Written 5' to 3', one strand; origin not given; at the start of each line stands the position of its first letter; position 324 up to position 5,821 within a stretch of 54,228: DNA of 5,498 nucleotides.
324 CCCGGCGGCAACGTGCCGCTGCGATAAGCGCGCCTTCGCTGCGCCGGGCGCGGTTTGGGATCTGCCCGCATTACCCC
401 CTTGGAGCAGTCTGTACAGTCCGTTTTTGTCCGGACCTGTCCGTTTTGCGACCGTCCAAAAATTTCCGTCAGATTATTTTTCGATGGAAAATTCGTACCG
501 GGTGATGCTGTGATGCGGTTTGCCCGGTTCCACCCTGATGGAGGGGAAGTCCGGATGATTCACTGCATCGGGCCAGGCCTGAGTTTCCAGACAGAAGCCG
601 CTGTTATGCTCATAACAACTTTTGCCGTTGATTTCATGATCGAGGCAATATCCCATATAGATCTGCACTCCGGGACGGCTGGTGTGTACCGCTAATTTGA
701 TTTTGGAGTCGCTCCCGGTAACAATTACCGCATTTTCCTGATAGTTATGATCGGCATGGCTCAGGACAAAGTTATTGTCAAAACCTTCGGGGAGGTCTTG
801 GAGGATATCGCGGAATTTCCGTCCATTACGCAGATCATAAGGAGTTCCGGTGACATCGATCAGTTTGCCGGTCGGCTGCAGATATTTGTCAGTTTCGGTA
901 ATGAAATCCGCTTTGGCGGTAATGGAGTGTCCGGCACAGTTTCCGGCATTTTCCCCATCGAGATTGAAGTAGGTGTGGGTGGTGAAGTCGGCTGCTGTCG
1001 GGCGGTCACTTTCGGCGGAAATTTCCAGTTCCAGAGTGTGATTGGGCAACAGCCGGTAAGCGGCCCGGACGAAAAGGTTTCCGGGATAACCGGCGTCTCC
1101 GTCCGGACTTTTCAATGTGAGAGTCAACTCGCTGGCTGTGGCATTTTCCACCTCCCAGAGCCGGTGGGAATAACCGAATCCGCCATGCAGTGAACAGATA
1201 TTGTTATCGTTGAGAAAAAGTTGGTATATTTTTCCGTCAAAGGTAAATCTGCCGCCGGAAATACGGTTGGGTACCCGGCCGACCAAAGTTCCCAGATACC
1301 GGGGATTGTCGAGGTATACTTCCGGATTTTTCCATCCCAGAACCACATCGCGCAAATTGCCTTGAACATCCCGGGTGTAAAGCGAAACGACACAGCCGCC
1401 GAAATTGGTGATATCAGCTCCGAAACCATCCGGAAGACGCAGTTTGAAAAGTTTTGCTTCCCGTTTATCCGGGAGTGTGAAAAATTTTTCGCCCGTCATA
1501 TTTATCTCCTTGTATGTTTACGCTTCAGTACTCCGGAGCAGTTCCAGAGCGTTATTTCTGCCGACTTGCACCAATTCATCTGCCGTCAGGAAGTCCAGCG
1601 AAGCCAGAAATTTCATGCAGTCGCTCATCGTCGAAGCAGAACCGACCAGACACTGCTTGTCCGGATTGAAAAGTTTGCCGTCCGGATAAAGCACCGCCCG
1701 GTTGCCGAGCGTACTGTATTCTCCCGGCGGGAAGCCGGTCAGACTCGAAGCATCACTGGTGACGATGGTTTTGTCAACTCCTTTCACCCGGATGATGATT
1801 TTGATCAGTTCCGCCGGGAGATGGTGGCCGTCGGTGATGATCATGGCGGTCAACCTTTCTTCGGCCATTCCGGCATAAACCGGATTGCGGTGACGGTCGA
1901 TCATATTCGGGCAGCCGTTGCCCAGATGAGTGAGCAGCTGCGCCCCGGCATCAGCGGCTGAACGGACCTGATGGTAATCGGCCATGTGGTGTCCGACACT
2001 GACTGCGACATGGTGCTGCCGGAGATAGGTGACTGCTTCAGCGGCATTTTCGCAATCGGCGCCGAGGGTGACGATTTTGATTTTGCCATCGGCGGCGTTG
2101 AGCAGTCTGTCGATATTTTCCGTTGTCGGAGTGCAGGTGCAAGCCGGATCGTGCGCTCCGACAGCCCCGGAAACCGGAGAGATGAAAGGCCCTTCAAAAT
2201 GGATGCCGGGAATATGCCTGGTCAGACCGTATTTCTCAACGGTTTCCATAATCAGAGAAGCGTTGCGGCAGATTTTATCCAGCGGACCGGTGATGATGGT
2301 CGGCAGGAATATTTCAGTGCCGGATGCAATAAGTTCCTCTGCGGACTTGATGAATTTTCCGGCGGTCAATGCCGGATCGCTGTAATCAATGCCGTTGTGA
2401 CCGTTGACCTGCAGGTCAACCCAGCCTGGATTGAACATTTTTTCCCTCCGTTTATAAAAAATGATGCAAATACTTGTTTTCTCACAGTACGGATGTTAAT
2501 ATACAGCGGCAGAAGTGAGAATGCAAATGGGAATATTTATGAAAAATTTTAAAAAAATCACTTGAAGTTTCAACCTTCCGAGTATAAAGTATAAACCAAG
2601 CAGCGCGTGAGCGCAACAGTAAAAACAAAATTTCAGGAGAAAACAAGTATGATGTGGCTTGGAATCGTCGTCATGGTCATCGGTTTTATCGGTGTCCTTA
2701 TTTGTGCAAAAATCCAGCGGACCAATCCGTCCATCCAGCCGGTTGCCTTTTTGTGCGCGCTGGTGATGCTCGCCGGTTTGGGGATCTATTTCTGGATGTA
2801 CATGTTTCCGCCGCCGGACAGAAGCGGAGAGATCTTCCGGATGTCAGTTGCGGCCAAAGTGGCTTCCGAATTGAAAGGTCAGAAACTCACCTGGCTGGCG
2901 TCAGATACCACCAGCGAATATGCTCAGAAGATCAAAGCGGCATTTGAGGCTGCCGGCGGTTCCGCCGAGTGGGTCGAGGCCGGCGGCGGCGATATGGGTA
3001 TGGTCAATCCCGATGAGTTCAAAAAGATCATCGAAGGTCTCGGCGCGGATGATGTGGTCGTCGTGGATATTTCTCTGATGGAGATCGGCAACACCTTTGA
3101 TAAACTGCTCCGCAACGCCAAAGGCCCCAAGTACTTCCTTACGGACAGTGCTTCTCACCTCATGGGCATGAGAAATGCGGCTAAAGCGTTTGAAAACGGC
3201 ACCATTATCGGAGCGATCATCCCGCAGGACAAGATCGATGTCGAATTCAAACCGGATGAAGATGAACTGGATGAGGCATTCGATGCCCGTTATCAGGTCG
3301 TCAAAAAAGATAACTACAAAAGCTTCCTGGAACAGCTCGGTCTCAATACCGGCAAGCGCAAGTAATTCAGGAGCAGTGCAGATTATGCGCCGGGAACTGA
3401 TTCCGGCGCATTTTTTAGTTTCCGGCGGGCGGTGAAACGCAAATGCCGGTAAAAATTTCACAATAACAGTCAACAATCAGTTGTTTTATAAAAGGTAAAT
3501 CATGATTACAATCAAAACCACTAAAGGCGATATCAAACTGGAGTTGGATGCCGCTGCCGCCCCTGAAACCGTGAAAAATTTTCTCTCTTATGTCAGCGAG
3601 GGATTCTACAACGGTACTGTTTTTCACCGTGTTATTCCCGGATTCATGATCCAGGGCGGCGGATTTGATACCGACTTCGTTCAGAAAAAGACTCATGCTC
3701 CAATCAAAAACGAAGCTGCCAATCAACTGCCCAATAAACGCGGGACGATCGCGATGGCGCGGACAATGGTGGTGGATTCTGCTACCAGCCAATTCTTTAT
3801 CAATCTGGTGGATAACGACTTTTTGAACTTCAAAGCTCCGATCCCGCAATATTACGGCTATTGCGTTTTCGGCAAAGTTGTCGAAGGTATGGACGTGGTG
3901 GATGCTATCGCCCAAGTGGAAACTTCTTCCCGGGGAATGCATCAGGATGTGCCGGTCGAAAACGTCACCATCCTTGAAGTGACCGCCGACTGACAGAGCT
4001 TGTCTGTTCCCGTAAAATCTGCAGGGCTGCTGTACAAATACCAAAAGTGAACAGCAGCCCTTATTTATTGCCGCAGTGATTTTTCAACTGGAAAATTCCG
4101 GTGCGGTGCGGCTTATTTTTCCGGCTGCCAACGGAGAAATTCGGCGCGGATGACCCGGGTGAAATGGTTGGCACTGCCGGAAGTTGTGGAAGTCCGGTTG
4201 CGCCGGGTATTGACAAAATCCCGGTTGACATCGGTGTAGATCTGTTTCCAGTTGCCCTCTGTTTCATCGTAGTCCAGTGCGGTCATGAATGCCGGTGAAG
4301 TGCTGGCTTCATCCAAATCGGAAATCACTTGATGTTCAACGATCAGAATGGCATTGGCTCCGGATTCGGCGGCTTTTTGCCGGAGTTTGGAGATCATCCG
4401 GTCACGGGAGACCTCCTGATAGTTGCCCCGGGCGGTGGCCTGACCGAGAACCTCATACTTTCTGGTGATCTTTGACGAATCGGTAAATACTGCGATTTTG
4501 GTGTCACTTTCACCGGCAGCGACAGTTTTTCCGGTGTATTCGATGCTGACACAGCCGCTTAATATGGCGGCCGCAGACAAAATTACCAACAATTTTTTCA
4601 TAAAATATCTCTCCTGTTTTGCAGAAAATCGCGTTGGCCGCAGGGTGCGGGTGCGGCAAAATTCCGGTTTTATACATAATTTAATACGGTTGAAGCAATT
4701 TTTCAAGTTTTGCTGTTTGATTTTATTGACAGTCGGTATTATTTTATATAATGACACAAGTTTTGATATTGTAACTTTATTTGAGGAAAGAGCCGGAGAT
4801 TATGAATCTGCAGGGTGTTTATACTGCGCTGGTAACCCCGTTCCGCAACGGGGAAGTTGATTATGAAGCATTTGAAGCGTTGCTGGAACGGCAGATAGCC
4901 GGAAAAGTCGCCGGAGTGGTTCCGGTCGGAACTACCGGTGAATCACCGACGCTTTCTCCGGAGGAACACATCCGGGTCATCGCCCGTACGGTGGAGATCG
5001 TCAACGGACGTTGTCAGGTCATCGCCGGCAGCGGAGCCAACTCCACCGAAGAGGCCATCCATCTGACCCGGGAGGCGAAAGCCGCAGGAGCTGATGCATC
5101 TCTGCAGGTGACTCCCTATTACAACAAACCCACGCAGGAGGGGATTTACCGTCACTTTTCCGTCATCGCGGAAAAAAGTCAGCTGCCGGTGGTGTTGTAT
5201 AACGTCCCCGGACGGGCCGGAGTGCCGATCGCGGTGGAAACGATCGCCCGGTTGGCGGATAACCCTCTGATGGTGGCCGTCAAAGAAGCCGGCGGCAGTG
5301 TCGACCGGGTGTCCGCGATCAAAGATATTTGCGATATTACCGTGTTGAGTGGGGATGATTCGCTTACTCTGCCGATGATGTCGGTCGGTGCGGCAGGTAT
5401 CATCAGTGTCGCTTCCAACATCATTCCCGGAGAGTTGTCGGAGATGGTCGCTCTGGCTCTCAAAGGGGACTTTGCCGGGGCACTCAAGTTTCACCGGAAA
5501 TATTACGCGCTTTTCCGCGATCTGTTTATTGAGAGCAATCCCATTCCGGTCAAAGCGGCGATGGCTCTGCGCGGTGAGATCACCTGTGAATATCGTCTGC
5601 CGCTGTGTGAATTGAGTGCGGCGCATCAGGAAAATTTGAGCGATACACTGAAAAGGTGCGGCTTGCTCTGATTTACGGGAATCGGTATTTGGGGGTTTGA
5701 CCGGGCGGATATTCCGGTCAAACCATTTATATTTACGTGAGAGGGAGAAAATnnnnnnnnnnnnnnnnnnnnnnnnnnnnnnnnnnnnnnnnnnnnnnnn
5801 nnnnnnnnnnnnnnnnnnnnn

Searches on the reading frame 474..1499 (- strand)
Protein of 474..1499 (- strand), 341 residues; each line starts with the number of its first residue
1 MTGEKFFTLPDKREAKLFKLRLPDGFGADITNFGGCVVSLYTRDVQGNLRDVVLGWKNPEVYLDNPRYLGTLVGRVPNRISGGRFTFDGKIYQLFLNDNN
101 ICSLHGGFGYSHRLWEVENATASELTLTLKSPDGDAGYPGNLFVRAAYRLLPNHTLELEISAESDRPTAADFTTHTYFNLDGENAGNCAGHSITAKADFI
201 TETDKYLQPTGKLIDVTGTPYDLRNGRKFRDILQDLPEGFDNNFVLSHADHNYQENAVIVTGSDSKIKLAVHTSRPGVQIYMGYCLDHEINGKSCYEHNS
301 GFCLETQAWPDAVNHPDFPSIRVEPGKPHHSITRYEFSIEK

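Call 71: search_protein_families(library=pfam, proteins=[window:474-1499:-], max_evalue=0.00001)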
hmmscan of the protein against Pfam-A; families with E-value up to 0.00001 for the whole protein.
window:474-1499:- (341 aa): 1 family
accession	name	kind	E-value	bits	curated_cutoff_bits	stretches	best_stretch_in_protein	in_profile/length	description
PF01263.26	Aldose_epim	-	3.1e-71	240.7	27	1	18-335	3-298/299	Aldose 1-epimerase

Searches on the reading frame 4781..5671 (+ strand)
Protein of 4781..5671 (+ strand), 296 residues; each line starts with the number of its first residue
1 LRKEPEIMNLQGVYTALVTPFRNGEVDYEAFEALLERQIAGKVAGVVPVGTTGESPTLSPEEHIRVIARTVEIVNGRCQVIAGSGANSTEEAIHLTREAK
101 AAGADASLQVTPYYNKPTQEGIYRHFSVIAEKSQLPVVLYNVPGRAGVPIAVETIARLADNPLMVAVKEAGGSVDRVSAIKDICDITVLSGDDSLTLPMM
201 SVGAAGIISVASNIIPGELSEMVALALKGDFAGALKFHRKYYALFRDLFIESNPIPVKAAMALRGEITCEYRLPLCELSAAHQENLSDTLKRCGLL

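Call 71: search_protein_families(library=pfam, proteins=[window:4781-5671:+], max_evalue=0.00001)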
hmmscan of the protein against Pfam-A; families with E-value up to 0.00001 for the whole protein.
window:4781-5671:+ (296 aa): 1 family
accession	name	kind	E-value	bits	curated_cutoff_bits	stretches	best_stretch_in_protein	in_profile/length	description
PF00701.28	DHDPS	-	3.4e-89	298.9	22.1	1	10-292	2-288/289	Dihydrodipicolinate synthetase family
